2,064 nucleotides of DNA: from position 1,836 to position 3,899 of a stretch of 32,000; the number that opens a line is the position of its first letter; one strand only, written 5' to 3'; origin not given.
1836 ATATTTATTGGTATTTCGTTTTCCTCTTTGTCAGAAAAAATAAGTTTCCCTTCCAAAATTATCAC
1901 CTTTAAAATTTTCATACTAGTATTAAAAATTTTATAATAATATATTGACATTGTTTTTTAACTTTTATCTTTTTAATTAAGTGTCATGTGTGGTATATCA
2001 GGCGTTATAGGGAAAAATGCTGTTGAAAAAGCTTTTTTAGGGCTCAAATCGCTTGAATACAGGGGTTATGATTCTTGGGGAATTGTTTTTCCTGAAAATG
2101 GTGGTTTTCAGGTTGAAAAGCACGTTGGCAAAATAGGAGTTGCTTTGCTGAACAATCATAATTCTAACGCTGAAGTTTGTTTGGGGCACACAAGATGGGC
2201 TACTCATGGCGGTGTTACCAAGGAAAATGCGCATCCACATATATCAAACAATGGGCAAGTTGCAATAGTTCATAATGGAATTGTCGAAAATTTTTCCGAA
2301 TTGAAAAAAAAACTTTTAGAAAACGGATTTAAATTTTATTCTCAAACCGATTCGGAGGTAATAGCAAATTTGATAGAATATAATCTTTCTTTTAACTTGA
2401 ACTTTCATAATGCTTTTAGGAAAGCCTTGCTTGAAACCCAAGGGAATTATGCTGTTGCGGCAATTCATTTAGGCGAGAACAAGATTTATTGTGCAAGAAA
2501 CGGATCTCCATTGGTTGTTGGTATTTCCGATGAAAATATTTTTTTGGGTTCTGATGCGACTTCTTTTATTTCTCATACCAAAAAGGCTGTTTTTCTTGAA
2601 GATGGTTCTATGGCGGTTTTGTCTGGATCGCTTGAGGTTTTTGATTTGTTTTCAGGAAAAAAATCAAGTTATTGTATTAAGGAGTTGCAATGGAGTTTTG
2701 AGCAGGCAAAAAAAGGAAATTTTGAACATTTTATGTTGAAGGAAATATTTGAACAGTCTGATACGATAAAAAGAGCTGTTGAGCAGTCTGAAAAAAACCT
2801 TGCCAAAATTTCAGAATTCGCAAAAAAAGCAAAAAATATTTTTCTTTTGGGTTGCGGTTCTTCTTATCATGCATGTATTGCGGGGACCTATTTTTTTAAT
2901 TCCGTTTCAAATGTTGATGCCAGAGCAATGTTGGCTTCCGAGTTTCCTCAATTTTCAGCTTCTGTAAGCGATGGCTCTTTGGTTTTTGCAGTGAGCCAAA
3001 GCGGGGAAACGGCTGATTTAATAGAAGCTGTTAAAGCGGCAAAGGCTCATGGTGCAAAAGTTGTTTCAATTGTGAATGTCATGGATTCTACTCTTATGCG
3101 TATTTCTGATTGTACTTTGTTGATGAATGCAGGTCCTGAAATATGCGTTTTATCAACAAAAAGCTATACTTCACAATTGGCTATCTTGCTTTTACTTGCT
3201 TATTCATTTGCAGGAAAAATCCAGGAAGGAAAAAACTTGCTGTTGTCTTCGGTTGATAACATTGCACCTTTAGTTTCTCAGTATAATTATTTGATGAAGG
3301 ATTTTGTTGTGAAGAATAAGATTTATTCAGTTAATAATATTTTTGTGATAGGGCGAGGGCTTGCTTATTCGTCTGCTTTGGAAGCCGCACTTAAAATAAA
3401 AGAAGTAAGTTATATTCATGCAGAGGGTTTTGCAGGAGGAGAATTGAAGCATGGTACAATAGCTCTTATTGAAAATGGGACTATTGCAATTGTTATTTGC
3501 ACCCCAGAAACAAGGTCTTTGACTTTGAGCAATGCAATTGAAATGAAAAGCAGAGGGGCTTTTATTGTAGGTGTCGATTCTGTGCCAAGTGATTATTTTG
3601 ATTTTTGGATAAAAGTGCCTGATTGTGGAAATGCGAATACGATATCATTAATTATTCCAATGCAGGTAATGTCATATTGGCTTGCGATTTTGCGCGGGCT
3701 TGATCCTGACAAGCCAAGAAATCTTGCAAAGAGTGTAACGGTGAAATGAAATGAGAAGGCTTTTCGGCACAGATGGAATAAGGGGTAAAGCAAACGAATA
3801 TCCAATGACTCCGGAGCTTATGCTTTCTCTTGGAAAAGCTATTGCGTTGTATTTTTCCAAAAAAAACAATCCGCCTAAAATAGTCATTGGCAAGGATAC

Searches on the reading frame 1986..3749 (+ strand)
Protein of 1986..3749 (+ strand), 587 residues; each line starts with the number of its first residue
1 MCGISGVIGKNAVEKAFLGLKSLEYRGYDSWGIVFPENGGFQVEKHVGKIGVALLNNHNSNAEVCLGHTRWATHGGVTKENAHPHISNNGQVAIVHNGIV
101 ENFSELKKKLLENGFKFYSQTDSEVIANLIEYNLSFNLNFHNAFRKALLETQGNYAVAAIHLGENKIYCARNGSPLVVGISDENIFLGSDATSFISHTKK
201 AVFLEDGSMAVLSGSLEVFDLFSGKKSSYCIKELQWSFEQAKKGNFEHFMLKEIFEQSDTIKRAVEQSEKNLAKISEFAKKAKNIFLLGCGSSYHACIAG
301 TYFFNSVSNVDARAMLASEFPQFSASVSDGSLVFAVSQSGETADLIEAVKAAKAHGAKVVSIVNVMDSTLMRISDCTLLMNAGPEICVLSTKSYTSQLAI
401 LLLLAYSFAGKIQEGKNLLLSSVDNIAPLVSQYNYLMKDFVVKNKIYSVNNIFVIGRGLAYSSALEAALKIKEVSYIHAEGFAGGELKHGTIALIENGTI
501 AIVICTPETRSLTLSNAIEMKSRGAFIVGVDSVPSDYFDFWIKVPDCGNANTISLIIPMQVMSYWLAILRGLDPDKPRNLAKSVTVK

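Call 20: search_protein_families(library=pfam, proteins=[window:1986-3749:+])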
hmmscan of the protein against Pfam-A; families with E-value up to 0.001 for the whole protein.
window:1986-3749:+ (587 aa): 5 families
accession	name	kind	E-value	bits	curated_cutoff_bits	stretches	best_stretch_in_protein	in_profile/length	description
PF01380.27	SIS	-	7.9e-48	162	25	2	281-405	4-129/131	SIS domain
PF13522.11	GATase_6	-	1e-18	68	27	1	61-190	9-130/130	Glutamine amidotransferase domain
PF13537.11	GATase_7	-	5.1e-15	56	25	1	78-194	9-121/123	Glutamine amidotransferase domain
PF13230.11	GATase_4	-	1.7e-05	24.3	23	1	29-130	34-137/272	Glutamine amidotransferases class-II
PF13580.11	SIS_2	-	0.00014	22.3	27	1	315-363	90-137/138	SIS domain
